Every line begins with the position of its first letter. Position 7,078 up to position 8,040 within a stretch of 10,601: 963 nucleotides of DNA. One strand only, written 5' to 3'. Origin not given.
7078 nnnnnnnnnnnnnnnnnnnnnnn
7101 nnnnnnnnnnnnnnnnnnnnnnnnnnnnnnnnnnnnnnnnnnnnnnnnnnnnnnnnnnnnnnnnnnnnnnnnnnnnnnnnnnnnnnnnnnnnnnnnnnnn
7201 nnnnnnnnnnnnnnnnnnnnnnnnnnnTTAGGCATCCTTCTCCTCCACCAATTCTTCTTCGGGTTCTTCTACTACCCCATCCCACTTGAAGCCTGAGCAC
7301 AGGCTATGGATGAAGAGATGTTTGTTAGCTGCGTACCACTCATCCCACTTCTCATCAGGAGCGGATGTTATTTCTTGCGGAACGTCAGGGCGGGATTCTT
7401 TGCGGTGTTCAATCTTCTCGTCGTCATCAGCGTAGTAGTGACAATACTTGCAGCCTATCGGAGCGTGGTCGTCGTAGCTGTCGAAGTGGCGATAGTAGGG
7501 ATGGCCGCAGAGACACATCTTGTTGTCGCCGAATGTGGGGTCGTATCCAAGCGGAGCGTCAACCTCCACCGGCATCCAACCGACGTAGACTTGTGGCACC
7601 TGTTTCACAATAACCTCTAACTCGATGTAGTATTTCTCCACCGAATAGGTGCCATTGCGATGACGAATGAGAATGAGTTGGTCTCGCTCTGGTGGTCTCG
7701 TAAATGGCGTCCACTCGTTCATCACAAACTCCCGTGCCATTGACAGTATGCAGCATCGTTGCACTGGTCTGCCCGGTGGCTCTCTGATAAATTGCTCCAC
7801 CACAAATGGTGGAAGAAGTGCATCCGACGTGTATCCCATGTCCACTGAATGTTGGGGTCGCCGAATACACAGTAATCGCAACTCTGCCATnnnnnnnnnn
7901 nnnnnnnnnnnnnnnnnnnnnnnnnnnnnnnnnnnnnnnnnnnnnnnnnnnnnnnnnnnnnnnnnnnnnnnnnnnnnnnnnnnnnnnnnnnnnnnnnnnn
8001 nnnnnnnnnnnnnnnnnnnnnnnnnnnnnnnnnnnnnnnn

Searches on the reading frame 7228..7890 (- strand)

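Call 10: search_protein_families(library=pfam, proteins=[window:7228-7890:-], max_evalue=0.01)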
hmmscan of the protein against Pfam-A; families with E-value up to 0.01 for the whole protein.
window:7228-7890:- (220 aa): 0 families

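Call 11: search_protein_families(library=phrogs, proteins=[window:7228-7890:-], max_evalue=0.01)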
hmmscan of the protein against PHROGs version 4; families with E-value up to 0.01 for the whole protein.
window:7228-7890:- (220 aa): 1 family
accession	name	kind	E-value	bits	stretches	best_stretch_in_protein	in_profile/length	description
phrog_24688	-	unknown function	2.3e-13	51.5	1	114-153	16-55/115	-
